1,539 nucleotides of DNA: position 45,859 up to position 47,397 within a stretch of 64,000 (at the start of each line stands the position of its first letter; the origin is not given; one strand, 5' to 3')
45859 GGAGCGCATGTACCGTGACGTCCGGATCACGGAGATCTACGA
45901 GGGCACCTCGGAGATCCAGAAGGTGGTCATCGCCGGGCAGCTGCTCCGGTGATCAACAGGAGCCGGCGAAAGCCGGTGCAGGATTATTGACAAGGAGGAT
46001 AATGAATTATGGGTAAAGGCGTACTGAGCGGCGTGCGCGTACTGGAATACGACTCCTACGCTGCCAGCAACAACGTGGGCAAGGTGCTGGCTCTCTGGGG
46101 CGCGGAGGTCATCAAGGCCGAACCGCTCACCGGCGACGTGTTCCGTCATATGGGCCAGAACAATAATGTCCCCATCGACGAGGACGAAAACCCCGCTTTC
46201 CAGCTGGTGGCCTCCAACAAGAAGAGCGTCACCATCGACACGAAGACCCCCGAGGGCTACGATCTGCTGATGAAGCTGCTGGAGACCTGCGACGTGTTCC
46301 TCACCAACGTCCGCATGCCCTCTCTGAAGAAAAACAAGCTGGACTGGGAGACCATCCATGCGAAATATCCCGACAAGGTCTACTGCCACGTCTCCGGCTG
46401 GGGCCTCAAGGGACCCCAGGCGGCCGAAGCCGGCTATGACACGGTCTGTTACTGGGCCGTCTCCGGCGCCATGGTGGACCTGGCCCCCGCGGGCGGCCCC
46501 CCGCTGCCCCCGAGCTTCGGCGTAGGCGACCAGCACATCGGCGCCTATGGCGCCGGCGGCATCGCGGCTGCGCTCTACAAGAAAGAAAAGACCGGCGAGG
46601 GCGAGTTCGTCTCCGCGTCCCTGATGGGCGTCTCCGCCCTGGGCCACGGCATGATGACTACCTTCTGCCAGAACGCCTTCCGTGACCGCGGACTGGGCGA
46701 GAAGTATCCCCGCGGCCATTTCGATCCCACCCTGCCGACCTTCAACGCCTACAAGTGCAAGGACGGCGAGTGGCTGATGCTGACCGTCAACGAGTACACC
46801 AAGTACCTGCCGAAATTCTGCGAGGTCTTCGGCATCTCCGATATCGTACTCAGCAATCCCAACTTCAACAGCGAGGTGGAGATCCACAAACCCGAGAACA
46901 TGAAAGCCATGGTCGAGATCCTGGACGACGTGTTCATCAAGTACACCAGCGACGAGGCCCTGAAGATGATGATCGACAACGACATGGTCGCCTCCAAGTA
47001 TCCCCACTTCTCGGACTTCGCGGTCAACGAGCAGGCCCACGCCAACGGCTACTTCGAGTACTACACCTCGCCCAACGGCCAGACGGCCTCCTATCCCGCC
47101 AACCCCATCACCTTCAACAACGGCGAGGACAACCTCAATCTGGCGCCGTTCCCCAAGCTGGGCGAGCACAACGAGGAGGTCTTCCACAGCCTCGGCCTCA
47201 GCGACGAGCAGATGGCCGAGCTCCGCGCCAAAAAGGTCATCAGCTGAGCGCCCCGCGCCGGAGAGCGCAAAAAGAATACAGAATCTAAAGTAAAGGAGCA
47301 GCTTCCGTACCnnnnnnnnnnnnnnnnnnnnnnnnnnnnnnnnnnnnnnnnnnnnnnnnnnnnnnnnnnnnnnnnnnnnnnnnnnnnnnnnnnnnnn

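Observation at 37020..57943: A roughly 21 kb sigma-54-controlled CoA-dependent island resembling cai/fix and car reductive pathways but with anion permeases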

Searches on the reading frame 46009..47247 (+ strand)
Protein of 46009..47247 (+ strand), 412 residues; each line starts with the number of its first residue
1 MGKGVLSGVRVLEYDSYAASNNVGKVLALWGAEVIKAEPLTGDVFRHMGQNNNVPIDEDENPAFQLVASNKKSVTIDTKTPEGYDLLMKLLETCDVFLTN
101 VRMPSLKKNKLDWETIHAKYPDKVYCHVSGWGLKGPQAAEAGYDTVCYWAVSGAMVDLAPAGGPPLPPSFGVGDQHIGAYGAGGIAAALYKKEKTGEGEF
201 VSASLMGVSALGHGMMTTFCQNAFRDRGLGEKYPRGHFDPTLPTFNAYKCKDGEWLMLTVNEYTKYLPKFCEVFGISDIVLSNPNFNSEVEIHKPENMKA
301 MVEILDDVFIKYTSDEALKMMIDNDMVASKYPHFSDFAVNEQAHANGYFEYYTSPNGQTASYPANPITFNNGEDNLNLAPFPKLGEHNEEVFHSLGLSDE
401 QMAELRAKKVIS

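Call 3: search_protein_families(library=pfam, proteins=[window:46009-47247:+])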
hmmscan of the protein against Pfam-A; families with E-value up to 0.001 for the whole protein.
window:46009-47247:+ (412 aa): 1 family
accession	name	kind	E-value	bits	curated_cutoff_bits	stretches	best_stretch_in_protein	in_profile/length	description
PF02515.22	CoA_transf_3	-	3.3e-76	257.2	23.3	1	6-388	1-366/366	CoA-transferase family III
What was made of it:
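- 46009..47247 (+): Family III CoA-transferase 1, catalytic Asp in GVGDQ. Pfam CoA_transf_3 (call 3).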

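Call 5: search_protein_families(library=ncbifam, proteins=[window:46009-47247:+], max_evalue=1e-10)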
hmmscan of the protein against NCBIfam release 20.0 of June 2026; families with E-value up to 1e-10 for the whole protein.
window:46009-47247:+ (412 aa): 7 families
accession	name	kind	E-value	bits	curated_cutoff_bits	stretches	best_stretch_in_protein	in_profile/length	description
NF003809.0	PRK05398.1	subfamily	6.9e-41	140.2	442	1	5-411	4-416/416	formyl-CoA transferase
NF052585.1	SucGlutTfsCaiB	equivalog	6.3e-39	133.7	750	1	5-396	7-389/394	succinate--glutarate CoA-transferase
TIGR03253.1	oxalate_frc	equivalog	3.1e-38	131.6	504.2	1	6-411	4-416/416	formyl-CoA transferase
NF041294.1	Scnl_mescCoAtase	equivalog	1e-29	103.9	700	1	4-391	2-379/381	succinyl-CoA:mesaconate CoA-transferase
NF002914.1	PRK03525.1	equivalog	5e-27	94.8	413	1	4-411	8-397/400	L-carnitine CoA-transferase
NF008511.0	PRK11430.1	equivalog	2.6e-24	86.1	522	1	3-303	7-292/381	CoA:oxalate CoA-transferase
TIGR04253.1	mesacon_CoA_iso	equivalog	4.9e-12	45.5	725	1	4-411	1-400/403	2-methylfumaryl-CoA isomerase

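Call 12: find_related_loci(query=window:46009-47247:+, collection=genome_contigs, flank=10000)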
Query window:46009-47247:+ (412 aa) in genome_contigs; peptide patterns used: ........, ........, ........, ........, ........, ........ (x = any residue, [..] = any of these).
32 stretches matched a pattern; 20 encode a relative of the query (tblastn E <= 1e-3); 20 distinct loci.
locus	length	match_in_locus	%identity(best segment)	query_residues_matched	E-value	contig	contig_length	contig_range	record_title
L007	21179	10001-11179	31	3-404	2e-50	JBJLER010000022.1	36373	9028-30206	MAG: Pseudohongiellaceae bacterium isolate LRMED-323 Pseudohongiellaceae-LRMED-323-C1578, whole genome shotgun sequence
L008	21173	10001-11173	31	3-402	7e-50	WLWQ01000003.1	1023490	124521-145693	MAG: Pseudomonadales bacterium isolate MH-Pat-SR_autometa_2-1 NODE_9_length_1023490_cov_15.437846, whole genome shotgun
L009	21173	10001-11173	30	5-404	1e-48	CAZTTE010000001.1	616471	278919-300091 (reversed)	MAG TPA_asm: uncultured Pseudohongiella sp. isolate SRP200020_co5_292 genome assembly, contig: NODE_2_length_616471_cov_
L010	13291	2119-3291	30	3-402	1e-46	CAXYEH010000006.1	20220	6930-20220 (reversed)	MAG: uncultured Pseudomonadales bacterium isolate FRAM_RAS_F4_03_2017_2-MAG_24 genome assembly, contig: FRAM_RAS_F4_03_2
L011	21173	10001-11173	30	3-402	9e-46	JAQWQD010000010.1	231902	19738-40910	MAG: Gammaproteobacteria bacterium isolate cluster2_bin.244 k141_4110171, whole genome shotgun sequence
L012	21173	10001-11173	30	3-402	2e-45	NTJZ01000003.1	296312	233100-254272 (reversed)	MAG: OM182 bacterium MED-G28 OM182-clade-MED-G28-C3, whole genome shotgun sequence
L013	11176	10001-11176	30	5-405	2e-45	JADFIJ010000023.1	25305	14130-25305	MAG: Proteobacteria bacterium isolate B38T3L14 B38T3L14_NODE1015, whole genome shotgun sequence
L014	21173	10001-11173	29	3-402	3e-45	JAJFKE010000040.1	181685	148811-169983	MAG: Gammaproteobacteria bacterium isolate OFTM290 OFTM290_39, whole genome shotgun sequence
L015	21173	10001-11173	30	3-402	3e-45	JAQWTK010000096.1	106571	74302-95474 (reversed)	MAG: Gammaproteobacteria bacterium isolate cluster2_bin.80 k141_4350060, whole genome shotgun sequence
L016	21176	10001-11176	30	5-405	6e-45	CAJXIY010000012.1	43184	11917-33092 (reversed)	MAG TPA_asm: uncultured Gammaproteobacteria bacterium isolate SRR5494785_bin.38_MetaBAT_v2.12.1_MAG genome assembly, con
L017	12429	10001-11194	29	5-411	2e-44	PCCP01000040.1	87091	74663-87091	MAG: Gammaproteobacteria bacterium isolate NP1044 27163, whole genome shotgun sequence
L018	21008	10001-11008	31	3-346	4e-41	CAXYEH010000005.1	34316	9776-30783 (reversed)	MAG: uncultured Pseudomonadales bacterium isolate FRAM_RAS_F4_03_2017_2-MAG_24 genome assembly, contig: FRAM_RAS_F4_03_2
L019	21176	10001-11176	33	3-403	2e-53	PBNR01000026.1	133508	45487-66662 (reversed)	MAG: Gammaproteobacteria bacterium isolate SP183 117872, whole genome shotgun sequence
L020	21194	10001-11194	31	5-411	3e-49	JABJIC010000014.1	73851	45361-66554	MAG: Gammaproteobacteria bacterium isolate SI074_bin35 k141_1193226, whole genome shotgun sequence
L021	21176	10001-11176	31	3-403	5e-51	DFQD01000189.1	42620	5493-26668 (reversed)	MAG TPA_asm: Gammaproteobacteria bacterium UBA3498 UBA3498_contig_17254, whole genome shotgun sequence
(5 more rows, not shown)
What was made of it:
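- Tried and rejected: genome_contigs scan with CoA-transferase 1 (call 12).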

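Call 15: find_homologous_proteins(query=window:46009-47247:+, max_evalue=1e-30)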
Query window:46009-47247:+ (412 aa): 1267 proteins with E <= 1e-30 among 6774 candidates; the best 120 are listed.
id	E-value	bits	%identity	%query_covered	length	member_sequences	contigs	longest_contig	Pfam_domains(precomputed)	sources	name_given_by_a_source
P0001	3.5e-284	960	100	100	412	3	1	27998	PF02515.23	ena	-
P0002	4.2e-220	749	76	100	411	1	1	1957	PF02515.23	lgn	-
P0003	3.4e-216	736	75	100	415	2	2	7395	PF02515.23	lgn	-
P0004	8.3e-205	698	70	100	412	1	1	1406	PF02515.23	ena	-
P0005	4.9e-179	614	63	99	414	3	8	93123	PF02515.23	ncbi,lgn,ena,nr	ncbi:MAG: CoA transferase [Oscillospiraceae bacterium]|nr:CoA transferase [Oscillospiraceae bacteriu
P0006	1.4e-175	602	62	100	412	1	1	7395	PF02515.23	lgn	-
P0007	1.2e-173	596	100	63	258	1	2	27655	PF02515.23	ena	-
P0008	1.4e-172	592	61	99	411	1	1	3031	PF02515.23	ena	-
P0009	1.7e-105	371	44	99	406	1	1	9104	PF02515.23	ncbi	-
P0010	2.3e-96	341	40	100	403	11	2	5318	PF02515.23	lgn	-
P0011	1.0e-83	300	38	100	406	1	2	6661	PF02515.23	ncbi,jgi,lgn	-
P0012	2.2e-82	295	39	99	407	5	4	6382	PF02515.23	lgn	-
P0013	4.6e-82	294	37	97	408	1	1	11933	PF02515.23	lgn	-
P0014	6.4e-82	294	38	99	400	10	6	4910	PF02515.23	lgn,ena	-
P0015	1.5e-81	292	40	99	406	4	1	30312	PF02515.23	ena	-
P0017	5.4e-80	287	39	99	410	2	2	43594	PF02515.23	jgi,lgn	jgi:crotonobetainyl-CoA:carnitine CoA-transferase CaiB-like acyl-CoA transferase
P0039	2.2e-71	259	36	99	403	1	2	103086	PF02515.23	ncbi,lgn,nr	ncbi:MAG: CoA transferase [Tissierellia bacterium]|nr:CoA transferase [Tissierellia bacterium]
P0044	1.1e-70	257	37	99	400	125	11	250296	PF02515.23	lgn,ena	-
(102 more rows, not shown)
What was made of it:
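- The cluster is rare (call 15).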

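Call 20: find_encoding_contigs(protein=P0005, flank=10000, max_places=3)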
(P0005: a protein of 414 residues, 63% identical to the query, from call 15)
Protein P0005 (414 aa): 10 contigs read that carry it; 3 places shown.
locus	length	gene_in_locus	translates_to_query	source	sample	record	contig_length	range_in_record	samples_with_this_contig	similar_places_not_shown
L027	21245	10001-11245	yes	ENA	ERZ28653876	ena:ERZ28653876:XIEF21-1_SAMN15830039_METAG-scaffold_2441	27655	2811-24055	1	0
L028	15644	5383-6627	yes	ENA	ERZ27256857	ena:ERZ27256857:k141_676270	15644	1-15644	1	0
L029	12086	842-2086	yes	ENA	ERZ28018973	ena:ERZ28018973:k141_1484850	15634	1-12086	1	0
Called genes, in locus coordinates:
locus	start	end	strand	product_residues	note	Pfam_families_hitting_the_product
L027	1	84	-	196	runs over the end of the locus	-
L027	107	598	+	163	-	PF01012:ETF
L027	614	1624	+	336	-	PF01012:ETF, PF00766:ETF_alpha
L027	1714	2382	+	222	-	PF00881:Nitroreductase, PF14512:TM1586_NiRdase (faint)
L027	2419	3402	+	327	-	PF00753:Lactamase_B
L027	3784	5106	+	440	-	PF02447:GntP_permease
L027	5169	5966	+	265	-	PF00378:ECH_1, PF16113:ECH_2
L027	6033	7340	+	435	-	PF02447:GntP_permease (weak)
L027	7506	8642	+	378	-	PF02771:Acyl-CoA_dh_N, PF02770:Acyl-CoA_dh_M, PF00441:Acyl-CoA_dh_1, PF22924:ACOX_C_alpha1 (faint), PF08028:Acyl-CoA_dh_2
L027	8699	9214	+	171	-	-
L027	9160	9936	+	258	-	PF02515:CoA_transf_3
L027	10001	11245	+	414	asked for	PF02515:CoA_transf_3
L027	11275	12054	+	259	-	PF00378:ECH_1, PF16113:ECH_2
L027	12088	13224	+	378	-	PF02771:Acyl-CoA_dh_N, PF02770:Acyl-CoA_dh_M, PF00441:Acyl-CoA_dh_1, PF08028:Acyl-CoA_dh_2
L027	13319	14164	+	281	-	PF22622:MFE-2_hydrat-2_N, PF01575:MaoC_dehydratas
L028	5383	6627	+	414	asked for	PF02515:CoA_transf_3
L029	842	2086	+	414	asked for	PF02515:CoA_transf_3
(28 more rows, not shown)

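Call 21: find_encoding_contigs(protein=P0003, flank=10000, max_places=2)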
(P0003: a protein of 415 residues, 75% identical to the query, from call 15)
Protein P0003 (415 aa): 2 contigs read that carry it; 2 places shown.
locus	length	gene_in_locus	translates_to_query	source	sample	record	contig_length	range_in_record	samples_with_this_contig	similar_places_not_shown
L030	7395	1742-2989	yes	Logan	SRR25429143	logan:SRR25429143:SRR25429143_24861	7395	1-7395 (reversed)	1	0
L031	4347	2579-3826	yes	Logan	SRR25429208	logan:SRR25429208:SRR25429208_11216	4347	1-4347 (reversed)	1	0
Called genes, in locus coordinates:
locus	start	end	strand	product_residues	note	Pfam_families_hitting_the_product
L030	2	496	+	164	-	?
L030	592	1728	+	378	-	PF02771:Acyl-CoA_dh_N, PF02770:Acyl-CoA_dh_M, PF00441:Acyl-CoA_dh_1, PF08028:Acyl-CoA_dh_2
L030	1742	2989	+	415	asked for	PF02515:CoA_transf_3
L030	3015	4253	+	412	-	PF02515:CoA_transf_3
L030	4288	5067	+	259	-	PF00378:ECH_1, PF16113:ECH_2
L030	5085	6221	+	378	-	PF02771:Acyl-CoA_dh_N, PF02770:Acyl-CoA_dh_M, PF00441:Acyl-CoA_dh_1, PF08028:Acyl-CoA_dh_2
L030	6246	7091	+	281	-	PF22622:MFE-2_hydrat-2_N, PF01575:MaoC_dehydratas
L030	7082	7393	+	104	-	?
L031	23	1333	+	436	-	PF02447:GntP_permease, PF03600:CitMHS (weak)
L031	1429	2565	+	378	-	PF02771:Acyl-CoA_dh_N, PF02770:Acyl-CoA_dh_M, PF00441:Acyl-CoA_dh_1, PF08028:Acyl-CoA_dh_2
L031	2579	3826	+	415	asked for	PF02515:CoA_transf_3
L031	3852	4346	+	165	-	?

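Call 22: find_encoding_contigs(protein=P0009, flank=10000, max_places=2)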
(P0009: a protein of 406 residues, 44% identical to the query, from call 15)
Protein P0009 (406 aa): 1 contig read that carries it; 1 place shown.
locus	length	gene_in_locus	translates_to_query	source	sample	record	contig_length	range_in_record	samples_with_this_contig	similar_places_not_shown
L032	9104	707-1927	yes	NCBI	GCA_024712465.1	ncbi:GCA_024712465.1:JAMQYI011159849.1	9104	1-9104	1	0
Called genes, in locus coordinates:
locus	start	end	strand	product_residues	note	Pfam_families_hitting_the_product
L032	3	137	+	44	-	?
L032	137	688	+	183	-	PF09719:C_GCAxxG_C_C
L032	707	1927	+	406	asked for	PF02515:CoA_transf_3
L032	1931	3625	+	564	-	PF07992:Pyr_redox_2, PF13738:Pyr_redox_3 (weak), PF00070:Pyr_redox, PF02852:Pyr_redox_dim, PF00581:Rhodanese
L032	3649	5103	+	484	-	PF11794:HpaB_N, PF03241:HpaB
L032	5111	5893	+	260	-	PF00378:ECH_1, PF16113:ECH_2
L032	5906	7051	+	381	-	PF02771:Acyl-CoA_dh_N, PF02770:Acyl-CoA_dh_M, PF00441:Acyl-CoA_dh_1, PF08028:Acyl-CoA_dh_2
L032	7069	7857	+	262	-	PF00378:ECH_1, PF16113:ECH_2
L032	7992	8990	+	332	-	PF01073:3Beta_HSD, PF01370:Epimerase, PF02719:Polysacc_synt_2, PF04321:RmlD_sub_bind, PF07993:NAD_binding_4 (faint), PF13460:NAD_binding_10 (weak), PF16363:GDP_Man_Dehyd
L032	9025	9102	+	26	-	?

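Call 23: find_encoding_contigs(protein=P0015, flank=10000, max_places=2)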
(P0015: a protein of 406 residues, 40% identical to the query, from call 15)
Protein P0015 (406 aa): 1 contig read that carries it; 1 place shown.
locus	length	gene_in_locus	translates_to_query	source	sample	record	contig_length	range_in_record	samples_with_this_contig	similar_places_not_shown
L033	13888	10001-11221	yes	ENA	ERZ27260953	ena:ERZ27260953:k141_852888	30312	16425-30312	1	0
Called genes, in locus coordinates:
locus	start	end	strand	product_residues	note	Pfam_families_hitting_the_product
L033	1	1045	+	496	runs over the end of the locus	PF00128:Alpha-amylase (faint)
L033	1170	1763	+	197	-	PF01209:Ubie_methyltran, PF13489:Methyltransf_23, PF08003:Methyltransf_9 (weak), PF08241:Methyltransf_11, PF08242:Methyltransf_12, PF13649:Methyltransf_25, PF13847:Methyltransf_31, PF20922:Anamorsin_N (weak)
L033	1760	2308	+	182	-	PF01751:Toprim, PF13662:Toprim_4 (weak), PF13331:DUF4093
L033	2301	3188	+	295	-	PF00398:RrnaAD, PF13649:Methyltransf_25 (weak)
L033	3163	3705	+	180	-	PF00188:CAP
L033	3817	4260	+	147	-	PF02082:Rrf2 (faint), PF12802:MarR_2, PF12840:HTH_20 (weak)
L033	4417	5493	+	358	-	PF00724:Oxidored_FMN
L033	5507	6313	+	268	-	-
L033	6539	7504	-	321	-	PF00478:IMPDH (faint), PF03060:NMO, PF05690:ThiG (weak)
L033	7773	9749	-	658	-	PF06506:PrpR_N, PF00989:PAS (weak), PF13188:PAS_8 (faint), PF13426:PAS_9 (faint), PF00158:Sigma54_activat, PF01078:Mg_chelatase (faint), PF14532:Sigma54_activ_2, PF25601:AAA_lid_14, +1 more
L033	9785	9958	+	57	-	-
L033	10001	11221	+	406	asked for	PF02515:CoA_transf_3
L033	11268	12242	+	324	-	PF00478:IMPDH, PF03060:NMO, PF01070:FMN_dh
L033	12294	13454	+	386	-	PF00108:Thiolase_N, PF02803:Thiolase_C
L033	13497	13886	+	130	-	?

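Call 26: search_solved_structures(query=window:46009-47247:+, max_evalue=1e-20)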
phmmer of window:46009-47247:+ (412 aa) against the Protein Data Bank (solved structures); distinct sequences matched with E-value up to 1e-20: 11.
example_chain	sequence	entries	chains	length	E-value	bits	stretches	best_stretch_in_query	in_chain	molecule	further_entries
9br7_A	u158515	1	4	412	7.4e-32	113.8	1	6-407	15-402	Succinate--hydroxymethylglutarate CoA-transferase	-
9br6_A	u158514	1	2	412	1.1e-31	113.3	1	6-407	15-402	Succinate--hydroxymethylglutarate CoA-transferase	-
3ubm_A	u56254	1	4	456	1.3e-27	99.9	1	6-410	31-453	Formyl-CoA:oxalate CoA-transferase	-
4ed9_A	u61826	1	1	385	9.7e-27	97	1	5-390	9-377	CAIB/BAIF family protein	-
1pqy_A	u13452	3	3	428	2.3e-25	92.5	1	6-408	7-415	Hypothetical protein yfdW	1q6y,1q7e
1pt5_A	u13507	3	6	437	2.8e-25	92.2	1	6-407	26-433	Hypothetical protein yfdW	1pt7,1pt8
10uh_A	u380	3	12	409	2.2e-24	89.2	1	6-262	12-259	Formyl-coenzyme a transferase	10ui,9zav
2vjo_A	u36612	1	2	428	2.8e-21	79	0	6-211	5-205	FORMYL-COENZYME A TRANSFERASE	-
4hl6_A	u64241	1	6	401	4.3e-21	78.4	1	3-290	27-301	Uncharacterized protein YfdE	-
2vjq_A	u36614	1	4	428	4.7e-21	78.3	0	6-211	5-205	FORMYL-COENZYME A TRANSFERASE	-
1p5h_A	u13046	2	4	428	7.1e-21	77.7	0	6-211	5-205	Formyl-coenzyme A transferase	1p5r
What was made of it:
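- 46009..47247 (+): PDB best hit only 114 bits (call 26).
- Their best PDB hit is succinate-hydroxymethylglutarate CoA-transferase (call 26).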

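Call 37: find_encoding_contigs(protein=P0044, flank=8000, max_places=2)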
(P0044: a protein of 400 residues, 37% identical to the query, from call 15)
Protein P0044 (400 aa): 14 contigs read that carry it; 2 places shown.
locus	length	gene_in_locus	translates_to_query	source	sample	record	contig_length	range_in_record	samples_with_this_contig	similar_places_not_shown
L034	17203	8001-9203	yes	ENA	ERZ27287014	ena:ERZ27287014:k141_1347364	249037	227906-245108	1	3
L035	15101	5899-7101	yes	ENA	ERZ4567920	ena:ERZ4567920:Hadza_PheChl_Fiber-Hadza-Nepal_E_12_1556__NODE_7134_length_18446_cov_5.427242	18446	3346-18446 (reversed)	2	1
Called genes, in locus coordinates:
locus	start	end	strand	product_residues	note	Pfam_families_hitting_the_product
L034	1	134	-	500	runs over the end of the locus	PF02874:ATP-synt_ab_N, PF00006:ATP-synt_ab, PF00306:ATP-synt_ab_C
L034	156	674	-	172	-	PF00213:OSCP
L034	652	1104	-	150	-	PF00430:ATP-synt_B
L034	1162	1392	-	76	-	PF00137:ATP-synt_C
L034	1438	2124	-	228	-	PF00119:ATP-synt_A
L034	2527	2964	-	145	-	PF03473:MOSC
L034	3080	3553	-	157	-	PF01967:MoaC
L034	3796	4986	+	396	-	-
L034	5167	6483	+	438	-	PF00158:Sigma54_activat, PF14532:Sigma54_activ_2, PF00004:AAA (faint), PF07724:AAA_2, PF07728:AAA_5, PF25601:AAA_lid_14, PF02954:HTH_8 (weak)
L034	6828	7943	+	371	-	-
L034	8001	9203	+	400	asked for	PF02515:CoA_transf_3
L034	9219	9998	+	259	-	PF01869:BcrAD_BadFG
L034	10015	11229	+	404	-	PF06050:HGD-D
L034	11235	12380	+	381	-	PF06050:HGD-D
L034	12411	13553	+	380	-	PF02771:Acyl-CoA_dh_N, PF02770:Acyl-CoA_dh_M, PF00441:Acyl-CoA_dh_1, PF08028:Acyl-CoA_dh_2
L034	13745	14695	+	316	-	PF02492:cobW, PF21537:DUF1980_C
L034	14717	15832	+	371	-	PF00586:AIRS, PF02769:AIRS_C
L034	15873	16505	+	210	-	PF01206:TusA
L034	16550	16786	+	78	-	PF11823:Se_S_carrier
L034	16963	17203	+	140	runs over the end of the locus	PF00164:Ribosom_S12_S23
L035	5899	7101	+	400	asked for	PF02515:CoA_transf_3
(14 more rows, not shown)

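Call 38: find_encoding_contigs(protein=P0039, flank=8000, max_places=1)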
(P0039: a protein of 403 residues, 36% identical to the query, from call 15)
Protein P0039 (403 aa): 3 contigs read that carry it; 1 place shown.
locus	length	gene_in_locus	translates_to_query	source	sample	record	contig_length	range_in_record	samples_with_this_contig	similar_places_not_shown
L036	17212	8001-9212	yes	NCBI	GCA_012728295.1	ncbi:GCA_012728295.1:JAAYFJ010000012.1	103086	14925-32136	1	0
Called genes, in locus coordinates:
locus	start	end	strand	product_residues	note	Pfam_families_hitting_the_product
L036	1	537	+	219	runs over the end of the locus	PF00005:ABC_tran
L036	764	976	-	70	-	PF06961:DUF1294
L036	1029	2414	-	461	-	PF00285:Citrate_synt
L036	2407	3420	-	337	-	PF00180:Iso_dh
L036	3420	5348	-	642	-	PF00330:Aconitase, PF00694:Aconitase_C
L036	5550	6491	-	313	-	PF01297:ZnuA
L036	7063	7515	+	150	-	PF12641:Flavodoxin_3 (weak), PF12724:Flavodoxin_5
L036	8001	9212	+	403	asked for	PF02515:CoA_transf_3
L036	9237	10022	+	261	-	PF01869:BcrAD_BadFG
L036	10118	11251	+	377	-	PF02771:Acyl-CoA_dh_N, PF02770:Acyl-CoA_dh_M, PF00441:Acyl-CoA_dh_1, PF08028:Acyl-CoA_dh_2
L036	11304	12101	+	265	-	PF01012:ETF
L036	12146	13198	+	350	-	PF01012:ETF, PF00766:ETF_alpha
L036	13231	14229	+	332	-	PF00389:2-Hacid_dh, PF00670:AdoHcyase_NAD (faint), PF02826:2-Hacid_dh_C, PF03446:NAD_binding_2 (weak)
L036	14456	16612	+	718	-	PF00149:Metallophos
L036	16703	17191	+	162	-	PF04073:tRNA_edit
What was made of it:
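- On fld/had 2-hydroxyacyl-CoA dehydratase pathways: Both are present in the reference loci L034 and L036 (calls 37, 38).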
